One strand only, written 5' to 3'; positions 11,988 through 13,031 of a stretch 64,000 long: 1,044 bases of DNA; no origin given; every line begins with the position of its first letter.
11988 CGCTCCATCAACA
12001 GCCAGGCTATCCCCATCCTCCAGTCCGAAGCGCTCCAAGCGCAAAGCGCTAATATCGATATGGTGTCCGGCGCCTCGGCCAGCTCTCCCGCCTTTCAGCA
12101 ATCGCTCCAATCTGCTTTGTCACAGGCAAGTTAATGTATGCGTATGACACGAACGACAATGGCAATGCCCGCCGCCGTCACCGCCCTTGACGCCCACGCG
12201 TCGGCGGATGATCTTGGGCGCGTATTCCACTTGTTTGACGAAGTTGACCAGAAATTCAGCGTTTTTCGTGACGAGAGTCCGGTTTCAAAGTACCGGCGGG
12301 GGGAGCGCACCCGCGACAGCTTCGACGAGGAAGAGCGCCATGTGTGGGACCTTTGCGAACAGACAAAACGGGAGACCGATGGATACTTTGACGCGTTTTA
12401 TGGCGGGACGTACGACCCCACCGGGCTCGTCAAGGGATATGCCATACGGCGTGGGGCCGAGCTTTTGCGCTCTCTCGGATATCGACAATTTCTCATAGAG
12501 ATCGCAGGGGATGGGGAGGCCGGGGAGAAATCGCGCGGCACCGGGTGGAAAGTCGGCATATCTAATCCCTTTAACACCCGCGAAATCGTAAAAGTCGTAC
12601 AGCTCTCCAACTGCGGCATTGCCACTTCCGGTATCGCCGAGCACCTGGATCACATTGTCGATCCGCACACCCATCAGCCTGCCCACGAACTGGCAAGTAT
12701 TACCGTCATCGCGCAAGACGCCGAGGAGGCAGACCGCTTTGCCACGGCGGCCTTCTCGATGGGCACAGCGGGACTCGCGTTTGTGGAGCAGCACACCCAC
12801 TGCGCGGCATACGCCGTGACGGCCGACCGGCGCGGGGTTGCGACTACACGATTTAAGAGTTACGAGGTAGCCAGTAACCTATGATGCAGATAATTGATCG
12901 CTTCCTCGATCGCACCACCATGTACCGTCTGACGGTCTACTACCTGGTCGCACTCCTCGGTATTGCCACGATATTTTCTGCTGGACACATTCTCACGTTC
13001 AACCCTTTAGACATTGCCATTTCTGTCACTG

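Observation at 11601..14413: Compact flavin module: secreted FMN-binding protein, ApbE flavin transferase, and RnfD/NqrB-like membrane domain fused to an FNR-like reductase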

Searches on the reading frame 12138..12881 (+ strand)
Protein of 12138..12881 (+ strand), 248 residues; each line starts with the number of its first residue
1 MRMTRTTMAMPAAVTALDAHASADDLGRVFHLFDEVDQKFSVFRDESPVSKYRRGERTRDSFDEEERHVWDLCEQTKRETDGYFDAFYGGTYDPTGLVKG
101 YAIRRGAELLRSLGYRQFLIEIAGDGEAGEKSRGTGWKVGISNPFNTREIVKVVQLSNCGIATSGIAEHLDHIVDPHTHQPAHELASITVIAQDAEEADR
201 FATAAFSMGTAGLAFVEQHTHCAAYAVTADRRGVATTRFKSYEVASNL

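Call 3: search_protein_families(library=pfam, proteins=[window:12138-12881:+], max_evalue=0.01)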
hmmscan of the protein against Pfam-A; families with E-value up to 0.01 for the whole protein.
window:12138-12881:+ (248 aa): 1 family
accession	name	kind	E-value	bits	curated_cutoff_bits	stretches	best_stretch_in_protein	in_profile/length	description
PF02424.20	ApbE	-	7.4e-38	131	25.6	2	93-225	127-265/266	ApbE family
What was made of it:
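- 12138..12884 (+): Short, leaderless ApbE-type FAD:protein FMN transferase, 248 aa. It starts 3 nt after the ORF1 stop codon and overlaps ORF3 by ATGA. PF02424 at E=7e-38 (call 3).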

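Call 4: search_protein_families(library=ncbifam, proteins=[window:12138-12881:+], max_evalue=0.01)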
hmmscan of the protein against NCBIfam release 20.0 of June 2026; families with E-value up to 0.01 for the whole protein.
window:12138-12881:+ (248 aa): 1 family
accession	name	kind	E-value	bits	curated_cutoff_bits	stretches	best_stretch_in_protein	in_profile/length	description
NF007774.0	PRK10461.1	equivalog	3.2e-16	59.2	498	1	97-239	186-342/351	FAD:protein FMN transferase ApbE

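Call 31: find_homologous_proteins(query=window:12138-12881:+)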
Query window:12138-12881:+ (248 aa): 3338 proteins with E <= 0.001 among 4516 candidates; the best 120 are listed.
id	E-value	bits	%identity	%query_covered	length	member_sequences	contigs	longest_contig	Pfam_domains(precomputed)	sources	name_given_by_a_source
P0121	2.6e-161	552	99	100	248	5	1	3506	PF02424.21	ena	-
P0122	8.5e-104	364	68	96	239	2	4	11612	PF02424.21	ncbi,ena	-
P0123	2.6e-91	323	64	89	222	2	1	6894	PF02424.21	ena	-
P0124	2.7e-66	241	49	94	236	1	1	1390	PF02424.21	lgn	-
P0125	8.3e-66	240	50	96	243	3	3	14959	PF02424.21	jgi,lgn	jgi:thiamine biosynthesis lipoprotein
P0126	2.6e-65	238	47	99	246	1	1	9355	PF02424.21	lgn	-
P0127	3.6e-64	234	48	98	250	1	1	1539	PF02424.21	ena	-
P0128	5.0e-63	231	45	98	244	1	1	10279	PF02424.21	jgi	-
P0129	2.8e-62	228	48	99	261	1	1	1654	PF02424.21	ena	-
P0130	3.2e-62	228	45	98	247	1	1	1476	PF02424.21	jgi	jgi:FAD:protein FMN transferase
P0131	3.6e-62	228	44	98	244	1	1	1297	PF02424.21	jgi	jgi:thiamine biosynthesis lipoprotein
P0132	6.7e-62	227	46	98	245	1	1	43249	PF02424.21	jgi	jgi:thiamine biosynthesis lipoprotein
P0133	7.8e-62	227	48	91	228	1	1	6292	PF02424.21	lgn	-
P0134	8.7e-62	227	47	95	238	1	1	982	PF02424.21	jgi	jgi:thiamine biosynthesis lipoprotein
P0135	1.2e-61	226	44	98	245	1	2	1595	PF02424.21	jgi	jgi:thiamine biosynthesis lipoprotein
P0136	1.3e-61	226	45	98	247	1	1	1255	PF02424.21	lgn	-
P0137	1.3e-61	226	46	98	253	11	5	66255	PF02424.21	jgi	jgi:thiamine biosynthesis lipoprotein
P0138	1.5e-61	226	48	95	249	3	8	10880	PF02424.21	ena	-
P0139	2.0e-61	225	43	100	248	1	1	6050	PF02424.21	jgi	jgi:FAD:protein FMN transferase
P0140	2.1e-61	225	47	97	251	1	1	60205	PF02424.21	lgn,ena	-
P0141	2.1e-61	225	44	98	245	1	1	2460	PF02424.21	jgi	jgi:thiamine biosynthesis lipoprotein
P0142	2.3e-61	225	45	95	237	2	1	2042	PF02424.21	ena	-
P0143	3.4e-61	225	44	98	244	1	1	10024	PF02424.21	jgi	jgi:thiamine biosynthesis lipoprotein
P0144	3.7e-61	225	48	94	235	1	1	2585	PF02424.21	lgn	-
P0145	3.8e-61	224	45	98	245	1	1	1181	PF02424.21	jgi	jgi:thiamine biosynthesis lipoprotein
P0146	5.4e-61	224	47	99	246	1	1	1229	PF02424.21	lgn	-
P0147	6.7e-61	224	46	96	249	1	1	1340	PF02424.21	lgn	-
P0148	7.1e-61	224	46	96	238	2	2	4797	PF02424.21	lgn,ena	-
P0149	7.7e-61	223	45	98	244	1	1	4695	PF02424.21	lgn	-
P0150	9.2e-61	223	44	94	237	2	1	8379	PF02424.21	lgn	-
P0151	1.0e-60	223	52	85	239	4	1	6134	PF02424.21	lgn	-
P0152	1.6e-60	222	43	98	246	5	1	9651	PF02424.21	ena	-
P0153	1.9e-60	222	45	98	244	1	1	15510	PF02424.21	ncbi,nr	ncbi:FAD:protein FMN transferase [Candidatus Woesebacteria bacterium]|nr:FAD:protein FMN transferase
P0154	2.2e-60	222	44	98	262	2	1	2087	PF02424.21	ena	-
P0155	2.4e-60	222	44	98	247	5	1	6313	PF02424.21,PF27030.1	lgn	-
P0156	2.4e-60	222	46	98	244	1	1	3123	PF02424.21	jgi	jgi:thiamine biosynthesis lipoprotein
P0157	2.9e-60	222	44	98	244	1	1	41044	PF02424.21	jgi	jgi:thiamine biosynthesis lipoprotein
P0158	3.2e-60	221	46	98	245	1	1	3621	PF02424.21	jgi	-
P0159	3.4e-60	221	45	96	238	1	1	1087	PF02424.21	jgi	jgi:thiamine biosynthesis lipoprotein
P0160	3.8e-60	221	47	94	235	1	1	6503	PF02424.21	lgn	-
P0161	3.9e-60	221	45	98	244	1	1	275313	PF02424.21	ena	-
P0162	3.9e-60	221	45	96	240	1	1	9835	PF02424.21,PF27030.1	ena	-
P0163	4.2e-60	221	45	98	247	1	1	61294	PF02424.21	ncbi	-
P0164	4.2e-60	221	44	98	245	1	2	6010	PF02424.21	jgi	jgi:thiamine biosynthesis lipoprotein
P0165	4.3e-60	221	46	98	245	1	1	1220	PF02424.21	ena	-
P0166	4.5e-60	221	46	98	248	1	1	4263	PF02424.21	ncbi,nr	ncbi:MAG: FAD:protein FMN transferase [Chloroflexi bacterium]|nr:FAD:protein FMN transferase [Chloro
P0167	4.6e-60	221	43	99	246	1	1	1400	PF02424.21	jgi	jgi:thiamine biosynthesis lipoprotein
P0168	4.7e-60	221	44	98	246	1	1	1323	PF02424.21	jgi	jgi:FAD:protein FMN transferase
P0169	5.4e-60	221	46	98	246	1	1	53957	PF02424.21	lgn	-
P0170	5.5e-60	221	46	95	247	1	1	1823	PF02424.21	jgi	jgi:thiamine biosynthesis lipoprotein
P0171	5.8e-60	221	44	98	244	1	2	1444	PF02424.21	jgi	jgi:thiamine biosynthesis lipoprotein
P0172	6.9e-60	220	45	96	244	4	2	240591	PF02424.21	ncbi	-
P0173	7.0e-60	220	45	98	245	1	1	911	PF02424.21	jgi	jgi:thiamine biosynthesis lipoprotein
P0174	7.1e-60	220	46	95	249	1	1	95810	PF02424.21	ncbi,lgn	ncbi:MAG: FAD:protein FMN transferase [bacterium]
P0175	8.9e-60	220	45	98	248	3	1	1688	PF02424.21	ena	-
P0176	9.0e-60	220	46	95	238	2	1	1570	PF02424.21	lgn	-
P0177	1.2e-59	220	46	94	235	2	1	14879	PF02424.21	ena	-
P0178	1.2e-59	220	44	98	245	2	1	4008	PF02424.21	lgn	-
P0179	1.3e-59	219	44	98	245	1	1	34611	PF02424.21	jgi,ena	-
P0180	1.5e-59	219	45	96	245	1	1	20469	PF02424.21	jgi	jgi:thiamine biosynthesis lipoprotein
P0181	1.5e-59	219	45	95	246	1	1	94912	PF02424.21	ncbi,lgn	-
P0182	1.5e-59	219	43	98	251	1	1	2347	PF02424.21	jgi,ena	-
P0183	1.5e-59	219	45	95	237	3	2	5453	PF02424.21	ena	-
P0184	1.6e-59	219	46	98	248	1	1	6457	PF02424.21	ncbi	-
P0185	1.6e-59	219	48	95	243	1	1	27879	PF02424.21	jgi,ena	-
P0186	2.2e-59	219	44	98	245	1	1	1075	PF02424.21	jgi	-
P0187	2.4e-59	219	44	98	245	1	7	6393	PF02424.21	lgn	-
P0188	2.4e-59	219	43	98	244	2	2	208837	PF02424.21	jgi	jgi:thiamine biosynthesis lipoprotein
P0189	2.5e-59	218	44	98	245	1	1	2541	PF02424.21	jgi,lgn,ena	-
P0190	3.0e-59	218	44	98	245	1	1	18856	PF02424.21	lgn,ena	-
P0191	3.0e-59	218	46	98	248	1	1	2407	PF02424.21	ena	-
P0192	3.3e-59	218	44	98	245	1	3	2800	PF02424.21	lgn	-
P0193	3.4e-59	218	45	98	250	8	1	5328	PF02424.21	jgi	-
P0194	3.5e-59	218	44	98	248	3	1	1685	PF02424.21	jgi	jgi:FAD:protein FMN transferase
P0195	3.8e-59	218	45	98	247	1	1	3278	PF02424.21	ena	-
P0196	3.8e-59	218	45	98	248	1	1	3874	PF02424.21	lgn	-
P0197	3.8e-59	218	45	95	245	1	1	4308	PF02424.21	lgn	-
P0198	4.5e-59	218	44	98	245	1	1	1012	PF02424.21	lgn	-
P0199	4.8e-59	218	44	98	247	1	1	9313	PF02424.21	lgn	-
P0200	5.6e-59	217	47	95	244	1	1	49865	PF02424.21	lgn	-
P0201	5.8e-59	217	45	96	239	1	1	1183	PF02424.21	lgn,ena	-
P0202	5.9e-59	217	44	98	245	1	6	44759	PF02424.21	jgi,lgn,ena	jgi:thiamine biosynthesis lipoprotein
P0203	6.2e-59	217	43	98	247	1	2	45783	PF02424.21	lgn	-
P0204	6.6e-59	217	44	98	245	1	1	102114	PF02424.21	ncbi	-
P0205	6.8e-59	217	43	98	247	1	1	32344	PF02424.21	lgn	-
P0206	6.9e-59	217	45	98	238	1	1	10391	PF02424.21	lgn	-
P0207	7.1e-59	217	44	98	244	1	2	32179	PF02424.21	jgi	jgi:thiamine biosynthesis lipoprotein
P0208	7.4e-59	217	43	98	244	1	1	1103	PF02424.21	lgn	-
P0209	7.7e-59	217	44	95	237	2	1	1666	PF02424.21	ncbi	-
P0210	1.0e-58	217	42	98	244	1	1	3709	PF02424.21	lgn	-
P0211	1.1e-58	216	47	95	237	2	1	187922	PF02424.21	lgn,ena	-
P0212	1.2e-58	216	45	92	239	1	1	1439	PF02424.21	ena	-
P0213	1.3e-58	216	42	98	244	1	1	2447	PF02424.21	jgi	jgi:thiamine biosynthesis lipoprotein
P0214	1.5e-58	216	43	98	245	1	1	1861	PF02424.21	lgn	-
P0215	1.6e-58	216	41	98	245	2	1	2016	PF02424.21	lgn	-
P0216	2.1e-58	216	43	98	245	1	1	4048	PF02424.21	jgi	jgi:FAD:protein FMN transferase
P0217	2.1e-58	216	42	98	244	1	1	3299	PF02424.21,PF27030.1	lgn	-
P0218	2.3e-58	215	45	96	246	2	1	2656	PF02424.21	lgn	-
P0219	2.3e-58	215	45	98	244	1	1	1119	PF02424.21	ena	-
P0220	2.6e-58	215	43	98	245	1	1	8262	PF02424.21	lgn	-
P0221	2.6e-58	215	43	98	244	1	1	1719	PF02424.21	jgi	jgi:thiamine biosynthesis lipoprotein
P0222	2.6e-58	215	48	95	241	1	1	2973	PF02424.21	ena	-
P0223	2.7e-58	215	43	98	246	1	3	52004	PF02424.21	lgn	-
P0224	2.9e-58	215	44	98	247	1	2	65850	PF02424.21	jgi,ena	-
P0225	3.1e-58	215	45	95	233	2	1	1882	PF02424.21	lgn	-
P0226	3.4e-58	215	42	98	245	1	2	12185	PF02424.21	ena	-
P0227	3.5e-58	215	44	95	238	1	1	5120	PF02424.21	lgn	-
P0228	3.5e-58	215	45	98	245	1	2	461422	PF02424.21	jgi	jgi:thiamine biosynthesis lipoprotein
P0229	4.0e-58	215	43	98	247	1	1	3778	PF02424.21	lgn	-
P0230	4.1e-58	215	45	98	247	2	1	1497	PF02424.21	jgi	jgi:thiamine biosynthesis lipoprotein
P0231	4.6e-58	214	46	95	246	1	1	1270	PF02424.21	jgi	jgi:thiamine biosynthesis lipoprotein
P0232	4.6e-58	214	43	98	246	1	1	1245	PF02424.21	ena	-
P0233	5.2e-58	214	46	95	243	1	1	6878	PF02424.21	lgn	-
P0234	6.0e-58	214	43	98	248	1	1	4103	PF02424.21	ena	-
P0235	6.2e-58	214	43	95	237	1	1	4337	PF02424.21,PF27030.1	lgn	-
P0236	6.3e-58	214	45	95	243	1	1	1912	PF02424.21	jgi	jgi:thiamine biosynthesis lipoprotein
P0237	6.3e-58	214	44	95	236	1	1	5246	PF02424.21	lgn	-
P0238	7.0e-58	214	44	95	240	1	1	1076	PF02424.21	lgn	-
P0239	7.5e-58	214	43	98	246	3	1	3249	PF02424.21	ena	-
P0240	8.1e-58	214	43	98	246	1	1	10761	PF02424.21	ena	-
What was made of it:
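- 12138..12884 (+): The best 120 homologues are 222-262 aa (call 31).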

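Call 34: search_solved_structures(query=A3, max_evalue=0.001, show_alignments=3)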
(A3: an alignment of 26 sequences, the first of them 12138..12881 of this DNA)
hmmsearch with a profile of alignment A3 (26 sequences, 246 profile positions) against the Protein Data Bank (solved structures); distinct sequences matched with E-value up to 0.001: 13.
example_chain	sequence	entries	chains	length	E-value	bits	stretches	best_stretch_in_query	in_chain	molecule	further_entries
4xgw_A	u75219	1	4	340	4.8e-32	114.4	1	91-238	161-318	FAD:protein FMN transferase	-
2o18_A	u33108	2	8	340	4.6e-31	111.2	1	91-238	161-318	Thiamine biosynthesis lipoprotein apbE | FAD:protein FMN transferase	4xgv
3pnd_A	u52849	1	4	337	3.7e-30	108.2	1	92-238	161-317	Thiamine biosynthesis lipoprotein ApbE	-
6nxi_A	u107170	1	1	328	5.3e-30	107.7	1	92-232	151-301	FAD:protein FMN transferase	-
4xgx_A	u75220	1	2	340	1.4e-29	106.3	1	91-238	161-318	FAD:protein FMN transferase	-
7esa_A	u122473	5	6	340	4.2e-29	104.7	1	91-241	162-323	FAD:protein FMN transferase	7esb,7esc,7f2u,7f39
6nxj_A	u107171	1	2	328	2.4e-28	102.3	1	92-232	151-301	FAD:protein FMN transferase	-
5mgy_H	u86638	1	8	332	3.4e-27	98.5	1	92-243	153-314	FAD:protein FMN transferase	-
1vrm_A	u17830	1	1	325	2.2e-23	86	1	89-211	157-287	hypothetical protein TM1553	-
4xdt_A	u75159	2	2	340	8.4e-17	64.5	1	91-234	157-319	FAD:protein FMN transferase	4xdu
4ifu_A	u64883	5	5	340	2.5e-15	59.7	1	91-234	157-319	FAD:protein FMN transferase | Thiamine biosynthesis lipoprotein ApbE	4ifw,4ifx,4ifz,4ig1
7mgt_A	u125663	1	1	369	3.1e-15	59.3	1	91-234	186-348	FAD:protein FMN transferase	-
4xdr_A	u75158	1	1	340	4.7e-14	55.4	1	91-234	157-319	FAD:protein FMN transferase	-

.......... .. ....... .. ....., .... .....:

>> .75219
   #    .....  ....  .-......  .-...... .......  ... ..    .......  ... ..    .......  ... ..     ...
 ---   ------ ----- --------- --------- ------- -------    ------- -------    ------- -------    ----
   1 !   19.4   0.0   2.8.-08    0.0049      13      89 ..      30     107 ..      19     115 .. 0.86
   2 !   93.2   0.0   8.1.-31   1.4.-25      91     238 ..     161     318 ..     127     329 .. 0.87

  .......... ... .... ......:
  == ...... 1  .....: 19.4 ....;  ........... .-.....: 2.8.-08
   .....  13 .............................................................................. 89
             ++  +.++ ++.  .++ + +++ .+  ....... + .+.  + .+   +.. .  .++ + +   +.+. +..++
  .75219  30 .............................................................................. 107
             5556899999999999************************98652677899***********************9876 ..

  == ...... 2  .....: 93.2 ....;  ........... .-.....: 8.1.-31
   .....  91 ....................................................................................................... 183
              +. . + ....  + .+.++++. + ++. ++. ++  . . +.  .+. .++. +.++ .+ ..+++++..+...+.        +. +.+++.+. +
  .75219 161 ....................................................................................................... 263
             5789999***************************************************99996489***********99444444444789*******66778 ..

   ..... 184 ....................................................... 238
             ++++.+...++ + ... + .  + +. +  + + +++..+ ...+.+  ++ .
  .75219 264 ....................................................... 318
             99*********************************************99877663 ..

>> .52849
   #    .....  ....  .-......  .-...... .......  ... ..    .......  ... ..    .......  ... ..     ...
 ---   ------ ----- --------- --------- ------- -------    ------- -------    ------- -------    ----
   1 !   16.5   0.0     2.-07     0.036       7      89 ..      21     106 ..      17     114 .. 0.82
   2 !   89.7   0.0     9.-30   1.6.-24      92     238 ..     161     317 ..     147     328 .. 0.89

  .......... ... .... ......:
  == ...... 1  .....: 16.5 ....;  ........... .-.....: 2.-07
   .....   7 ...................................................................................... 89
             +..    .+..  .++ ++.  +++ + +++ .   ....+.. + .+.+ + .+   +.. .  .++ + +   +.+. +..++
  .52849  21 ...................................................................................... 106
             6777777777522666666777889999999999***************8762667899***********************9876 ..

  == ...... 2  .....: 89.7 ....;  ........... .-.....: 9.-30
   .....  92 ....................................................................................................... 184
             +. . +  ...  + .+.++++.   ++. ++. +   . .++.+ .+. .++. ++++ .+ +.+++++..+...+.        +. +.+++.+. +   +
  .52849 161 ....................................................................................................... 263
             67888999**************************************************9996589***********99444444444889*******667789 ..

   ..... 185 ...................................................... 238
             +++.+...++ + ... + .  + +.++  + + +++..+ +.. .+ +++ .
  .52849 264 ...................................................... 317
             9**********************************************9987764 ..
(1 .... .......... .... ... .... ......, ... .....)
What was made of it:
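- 12138..12884 (+): Matches PDB ApbE structures at E down to 5e-32 (call 34).
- On ApbE FAD:protein FMN transferase (PF02424): PDB ApbE structures match at E down to 5e-32 (call 34). They align with the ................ segment of E. coli ApbE (call 34). About 50 residues of the helical insert are also missing (call 34).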
